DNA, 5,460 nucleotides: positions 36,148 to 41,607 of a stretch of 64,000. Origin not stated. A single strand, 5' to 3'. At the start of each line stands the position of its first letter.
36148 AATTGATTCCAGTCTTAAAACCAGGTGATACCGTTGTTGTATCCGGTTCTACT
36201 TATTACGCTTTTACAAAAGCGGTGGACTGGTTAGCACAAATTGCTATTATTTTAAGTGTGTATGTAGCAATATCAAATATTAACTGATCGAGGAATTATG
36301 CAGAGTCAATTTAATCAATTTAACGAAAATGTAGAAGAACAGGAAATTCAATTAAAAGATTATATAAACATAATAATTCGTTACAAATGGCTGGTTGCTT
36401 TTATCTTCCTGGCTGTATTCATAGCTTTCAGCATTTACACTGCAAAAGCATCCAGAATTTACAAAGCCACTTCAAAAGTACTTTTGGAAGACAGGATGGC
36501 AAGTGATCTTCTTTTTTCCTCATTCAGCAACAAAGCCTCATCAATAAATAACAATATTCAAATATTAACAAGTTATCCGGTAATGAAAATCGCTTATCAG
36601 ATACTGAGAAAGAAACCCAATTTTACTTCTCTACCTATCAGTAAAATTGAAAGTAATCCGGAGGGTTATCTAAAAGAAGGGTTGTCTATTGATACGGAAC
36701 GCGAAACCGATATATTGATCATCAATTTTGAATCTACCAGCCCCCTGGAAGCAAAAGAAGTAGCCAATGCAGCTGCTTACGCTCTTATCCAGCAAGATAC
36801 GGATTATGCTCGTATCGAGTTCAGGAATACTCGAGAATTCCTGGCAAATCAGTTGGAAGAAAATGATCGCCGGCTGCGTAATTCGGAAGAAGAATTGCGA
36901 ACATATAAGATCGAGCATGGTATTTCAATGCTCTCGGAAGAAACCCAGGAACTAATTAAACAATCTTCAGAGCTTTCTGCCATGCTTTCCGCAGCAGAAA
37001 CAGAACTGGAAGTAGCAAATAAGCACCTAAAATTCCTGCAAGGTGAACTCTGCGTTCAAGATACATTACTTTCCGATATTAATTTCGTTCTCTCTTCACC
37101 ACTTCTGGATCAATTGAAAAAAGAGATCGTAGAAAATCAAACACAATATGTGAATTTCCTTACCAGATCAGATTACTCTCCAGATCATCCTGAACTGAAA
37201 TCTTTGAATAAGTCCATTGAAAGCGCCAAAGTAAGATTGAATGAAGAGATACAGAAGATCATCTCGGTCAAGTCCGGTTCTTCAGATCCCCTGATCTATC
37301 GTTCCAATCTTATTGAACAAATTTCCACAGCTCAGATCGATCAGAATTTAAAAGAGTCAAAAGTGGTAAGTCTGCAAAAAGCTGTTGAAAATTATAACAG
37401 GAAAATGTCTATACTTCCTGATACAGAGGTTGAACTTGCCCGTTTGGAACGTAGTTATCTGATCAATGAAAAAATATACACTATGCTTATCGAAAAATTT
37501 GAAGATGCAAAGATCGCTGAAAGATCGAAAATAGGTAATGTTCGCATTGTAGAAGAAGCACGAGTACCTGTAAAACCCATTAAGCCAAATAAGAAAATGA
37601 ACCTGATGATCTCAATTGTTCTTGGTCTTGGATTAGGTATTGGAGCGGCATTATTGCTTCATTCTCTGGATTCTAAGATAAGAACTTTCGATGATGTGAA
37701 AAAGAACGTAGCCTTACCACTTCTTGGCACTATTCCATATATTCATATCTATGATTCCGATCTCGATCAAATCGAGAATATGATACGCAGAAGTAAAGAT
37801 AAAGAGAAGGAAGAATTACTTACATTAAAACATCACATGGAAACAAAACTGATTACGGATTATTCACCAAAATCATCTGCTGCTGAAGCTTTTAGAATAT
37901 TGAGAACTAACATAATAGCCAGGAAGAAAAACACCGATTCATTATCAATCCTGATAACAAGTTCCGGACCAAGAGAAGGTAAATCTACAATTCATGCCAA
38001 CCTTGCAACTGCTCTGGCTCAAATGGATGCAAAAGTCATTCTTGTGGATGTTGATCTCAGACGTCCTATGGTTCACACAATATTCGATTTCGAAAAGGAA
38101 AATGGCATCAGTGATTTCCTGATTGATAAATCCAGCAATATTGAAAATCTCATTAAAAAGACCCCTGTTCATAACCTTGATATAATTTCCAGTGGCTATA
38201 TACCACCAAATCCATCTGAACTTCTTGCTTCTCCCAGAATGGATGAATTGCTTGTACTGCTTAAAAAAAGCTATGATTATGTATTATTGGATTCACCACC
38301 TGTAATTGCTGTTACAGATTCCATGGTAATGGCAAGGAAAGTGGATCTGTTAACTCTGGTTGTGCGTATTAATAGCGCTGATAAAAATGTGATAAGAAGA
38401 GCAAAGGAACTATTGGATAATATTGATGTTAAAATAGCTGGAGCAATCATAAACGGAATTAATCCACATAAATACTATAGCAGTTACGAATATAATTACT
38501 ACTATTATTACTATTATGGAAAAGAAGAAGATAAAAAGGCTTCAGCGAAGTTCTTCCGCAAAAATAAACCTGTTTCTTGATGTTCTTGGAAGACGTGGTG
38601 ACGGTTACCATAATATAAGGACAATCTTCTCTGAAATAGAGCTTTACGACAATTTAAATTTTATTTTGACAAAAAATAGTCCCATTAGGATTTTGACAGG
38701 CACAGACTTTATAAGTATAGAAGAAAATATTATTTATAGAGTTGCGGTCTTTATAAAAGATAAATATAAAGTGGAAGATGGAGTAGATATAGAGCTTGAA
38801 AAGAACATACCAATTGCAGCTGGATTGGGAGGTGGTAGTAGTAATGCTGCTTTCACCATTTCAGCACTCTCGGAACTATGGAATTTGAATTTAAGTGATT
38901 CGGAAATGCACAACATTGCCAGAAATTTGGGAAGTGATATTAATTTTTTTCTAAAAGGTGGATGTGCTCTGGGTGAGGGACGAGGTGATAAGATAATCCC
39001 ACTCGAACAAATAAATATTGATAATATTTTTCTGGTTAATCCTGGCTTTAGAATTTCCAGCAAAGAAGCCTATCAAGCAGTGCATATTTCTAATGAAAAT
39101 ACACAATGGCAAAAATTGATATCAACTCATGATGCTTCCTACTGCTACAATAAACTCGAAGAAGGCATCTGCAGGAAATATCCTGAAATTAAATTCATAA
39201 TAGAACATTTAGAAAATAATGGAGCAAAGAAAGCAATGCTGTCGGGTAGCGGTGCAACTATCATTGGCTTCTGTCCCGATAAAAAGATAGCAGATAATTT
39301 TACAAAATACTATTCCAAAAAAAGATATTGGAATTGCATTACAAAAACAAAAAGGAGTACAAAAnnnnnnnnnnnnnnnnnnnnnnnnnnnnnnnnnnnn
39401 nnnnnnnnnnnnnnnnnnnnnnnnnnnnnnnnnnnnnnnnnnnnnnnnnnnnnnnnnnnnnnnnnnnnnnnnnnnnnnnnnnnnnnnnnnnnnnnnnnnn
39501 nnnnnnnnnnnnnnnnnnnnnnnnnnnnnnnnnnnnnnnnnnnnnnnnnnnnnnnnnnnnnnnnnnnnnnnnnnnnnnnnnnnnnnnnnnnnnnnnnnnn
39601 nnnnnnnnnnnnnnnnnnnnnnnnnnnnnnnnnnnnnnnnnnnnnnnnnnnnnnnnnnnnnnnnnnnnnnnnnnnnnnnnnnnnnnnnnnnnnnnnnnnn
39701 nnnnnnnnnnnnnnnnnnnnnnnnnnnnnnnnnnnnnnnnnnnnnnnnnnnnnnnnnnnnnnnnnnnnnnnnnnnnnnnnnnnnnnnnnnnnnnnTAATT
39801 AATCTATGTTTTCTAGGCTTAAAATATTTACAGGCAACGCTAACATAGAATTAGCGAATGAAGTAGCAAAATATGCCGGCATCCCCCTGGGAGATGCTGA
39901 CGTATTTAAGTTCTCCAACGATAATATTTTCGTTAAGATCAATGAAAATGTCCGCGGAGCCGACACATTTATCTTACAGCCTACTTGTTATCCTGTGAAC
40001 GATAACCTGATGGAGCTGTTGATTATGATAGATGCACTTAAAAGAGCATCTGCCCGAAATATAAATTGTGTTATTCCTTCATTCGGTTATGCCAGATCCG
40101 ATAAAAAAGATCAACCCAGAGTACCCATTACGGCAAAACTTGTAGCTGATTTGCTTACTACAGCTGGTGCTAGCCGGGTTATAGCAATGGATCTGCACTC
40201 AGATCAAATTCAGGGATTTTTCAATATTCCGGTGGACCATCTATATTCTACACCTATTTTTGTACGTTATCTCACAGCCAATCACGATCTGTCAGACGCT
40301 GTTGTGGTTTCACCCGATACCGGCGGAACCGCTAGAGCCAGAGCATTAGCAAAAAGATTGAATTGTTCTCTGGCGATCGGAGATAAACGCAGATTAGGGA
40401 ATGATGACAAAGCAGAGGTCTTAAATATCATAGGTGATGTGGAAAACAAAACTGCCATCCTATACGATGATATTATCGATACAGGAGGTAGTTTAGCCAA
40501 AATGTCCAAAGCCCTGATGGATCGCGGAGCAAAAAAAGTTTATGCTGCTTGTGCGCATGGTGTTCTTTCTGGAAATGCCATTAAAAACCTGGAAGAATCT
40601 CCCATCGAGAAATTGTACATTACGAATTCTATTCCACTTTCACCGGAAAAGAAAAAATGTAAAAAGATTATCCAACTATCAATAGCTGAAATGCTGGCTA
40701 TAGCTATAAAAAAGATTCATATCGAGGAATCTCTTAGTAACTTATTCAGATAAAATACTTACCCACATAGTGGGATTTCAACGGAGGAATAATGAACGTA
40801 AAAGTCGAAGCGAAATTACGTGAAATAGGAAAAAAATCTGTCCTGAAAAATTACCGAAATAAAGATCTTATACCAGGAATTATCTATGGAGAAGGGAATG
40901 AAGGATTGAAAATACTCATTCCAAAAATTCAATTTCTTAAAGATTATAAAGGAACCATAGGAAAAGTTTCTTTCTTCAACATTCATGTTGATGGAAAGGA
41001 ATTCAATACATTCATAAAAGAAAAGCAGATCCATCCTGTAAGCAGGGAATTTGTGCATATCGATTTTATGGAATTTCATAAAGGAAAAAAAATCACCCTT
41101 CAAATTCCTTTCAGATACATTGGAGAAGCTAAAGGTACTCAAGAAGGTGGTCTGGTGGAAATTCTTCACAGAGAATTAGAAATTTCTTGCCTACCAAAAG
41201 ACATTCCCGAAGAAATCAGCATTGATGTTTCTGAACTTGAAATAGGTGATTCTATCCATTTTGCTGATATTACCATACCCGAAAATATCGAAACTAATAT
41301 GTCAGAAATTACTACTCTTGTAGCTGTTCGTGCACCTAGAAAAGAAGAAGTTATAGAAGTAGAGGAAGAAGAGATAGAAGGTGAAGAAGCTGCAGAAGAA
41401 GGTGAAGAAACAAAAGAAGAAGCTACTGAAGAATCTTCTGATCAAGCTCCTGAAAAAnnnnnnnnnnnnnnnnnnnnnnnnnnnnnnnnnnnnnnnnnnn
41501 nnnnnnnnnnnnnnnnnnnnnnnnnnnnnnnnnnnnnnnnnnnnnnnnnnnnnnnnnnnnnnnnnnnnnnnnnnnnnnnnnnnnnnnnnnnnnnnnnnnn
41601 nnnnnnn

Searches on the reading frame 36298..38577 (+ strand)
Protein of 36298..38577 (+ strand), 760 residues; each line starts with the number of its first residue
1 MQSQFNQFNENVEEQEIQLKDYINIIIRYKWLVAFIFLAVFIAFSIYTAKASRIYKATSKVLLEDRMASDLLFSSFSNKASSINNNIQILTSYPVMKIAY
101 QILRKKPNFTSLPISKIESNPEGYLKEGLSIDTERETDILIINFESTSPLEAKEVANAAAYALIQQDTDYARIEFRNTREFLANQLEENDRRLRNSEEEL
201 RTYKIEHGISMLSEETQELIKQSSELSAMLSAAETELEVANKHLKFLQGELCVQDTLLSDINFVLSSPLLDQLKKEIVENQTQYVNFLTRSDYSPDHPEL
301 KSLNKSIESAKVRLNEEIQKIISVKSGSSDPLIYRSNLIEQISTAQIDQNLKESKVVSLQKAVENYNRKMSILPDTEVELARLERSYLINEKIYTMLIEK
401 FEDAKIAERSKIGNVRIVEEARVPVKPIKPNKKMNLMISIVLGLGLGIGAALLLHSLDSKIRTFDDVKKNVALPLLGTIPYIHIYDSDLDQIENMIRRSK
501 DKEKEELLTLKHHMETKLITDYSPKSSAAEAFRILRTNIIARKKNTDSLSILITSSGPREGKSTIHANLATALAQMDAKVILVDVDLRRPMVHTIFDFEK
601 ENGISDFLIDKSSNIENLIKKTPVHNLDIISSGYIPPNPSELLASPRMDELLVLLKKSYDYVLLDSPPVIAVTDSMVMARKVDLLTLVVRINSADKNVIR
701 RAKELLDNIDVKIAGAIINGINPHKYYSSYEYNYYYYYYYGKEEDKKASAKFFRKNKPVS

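Call 37: search_protein_families(library=pfam, proteins=[window:36298-38577:+], max_evalue=0.0001)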
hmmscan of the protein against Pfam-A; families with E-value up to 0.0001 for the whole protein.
window:36298-38577:+ (760 aa): 5 families
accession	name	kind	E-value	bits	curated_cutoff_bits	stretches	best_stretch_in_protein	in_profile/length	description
PF13807.11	GNVR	-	4.3e-18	65.5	27.7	1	376-453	2-79/82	G-rich domain on putative tyrosine kinase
PF13614.12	AAA_31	-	9.8e-13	48.9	27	1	561-677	14-136/177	AAA domain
PF10609.15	ParA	-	5.7e-11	42.8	27.1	1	553-719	8-173/246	NUBPL iron-transfer P-loop NTPase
PF01656.29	CbiA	-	1e-08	35.6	25.4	1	555-728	5-90/125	CobQ/CobB/MinD/ParA nucleotide binding domain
PF02706.20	Wzz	-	3.5e-06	27.7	25.5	1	15-96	1-84/91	Chain length determinant protein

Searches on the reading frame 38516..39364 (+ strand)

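Call 37: search_protein_families(library=pfam, proteins=[window:38516-39364:+], max_evalue=0.0001)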
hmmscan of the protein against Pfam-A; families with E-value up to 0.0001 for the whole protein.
window:38516-39364:+ (283 aa): 3 families
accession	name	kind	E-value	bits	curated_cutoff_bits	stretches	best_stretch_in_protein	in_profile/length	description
PF00288.32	GHMP_kinases_N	-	4.4e-18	65.7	22.3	1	71-149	1-87/87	GHMP kinases N terminal domain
PF08544.19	GHMP_kinases_C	-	1.4e-08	35.4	21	1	207-266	22-79/85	GHMP kinases C terminal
PF22700.2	MVD-like_N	-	1.5e-05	25.1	27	1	73-137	65-130/157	Diphosphomevalonate decarboxylase-like N-terminal domain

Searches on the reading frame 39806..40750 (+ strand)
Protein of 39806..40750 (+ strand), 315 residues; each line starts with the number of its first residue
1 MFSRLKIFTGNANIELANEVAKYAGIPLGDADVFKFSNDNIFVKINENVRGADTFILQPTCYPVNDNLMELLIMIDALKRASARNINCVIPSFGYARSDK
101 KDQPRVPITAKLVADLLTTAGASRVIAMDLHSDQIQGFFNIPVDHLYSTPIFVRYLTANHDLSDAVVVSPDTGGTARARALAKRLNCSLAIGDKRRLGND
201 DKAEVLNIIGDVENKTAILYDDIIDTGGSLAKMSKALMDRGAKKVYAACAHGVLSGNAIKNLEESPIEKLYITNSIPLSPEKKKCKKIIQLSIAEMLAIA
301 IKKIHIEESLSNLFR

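Call 37: search_protein_families(library=pfam, proteins=[window:39806-40750:+], max_evalue=0.0001)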
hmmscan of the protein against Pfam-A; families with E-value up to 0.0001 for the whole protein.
window:39806-40750:+ (315 aa): 3 families
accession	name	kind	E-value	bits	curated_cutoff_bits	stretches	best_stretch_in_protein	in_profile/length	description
PF13793.12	Pribosyltran_N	-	2.7e-51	172.8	25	1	5-121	1-117/117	N-terminal domain of ribose phosphate pyrophosphokinase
PF14572.12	Pribosyl_synth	-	4.5e-31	108.7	27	1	205-315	74-184/184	Phosphoribosyl synthetase-associated domain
PF00156.33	Pribosyltran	-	1.2e-16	60.9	26.3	1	162-253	28-126/158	Phosphoribosyl transferase domain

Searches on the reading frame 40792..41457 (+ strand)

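Call 37: search_protein_families(library=pfam, proteins=[window:40792-41457:+], max_evalue=0.0001)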
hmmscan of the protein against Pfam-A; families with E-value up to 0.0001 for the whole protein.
window:40792-41457:+ (222 aa): 2 families
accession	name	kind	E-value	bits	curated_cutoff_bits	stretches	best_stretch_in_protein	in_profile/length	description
PF14693.11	Ribosomal_TL5_C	-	1.6e-26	92.9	27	1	100-183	1-84/84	Ribosomal protein TL5, C-terminal domain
PF01386.24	Ribosomal_L25p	-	2.5e-16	60.3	23.6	1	6-92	2-82/82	Ribosomal L25p family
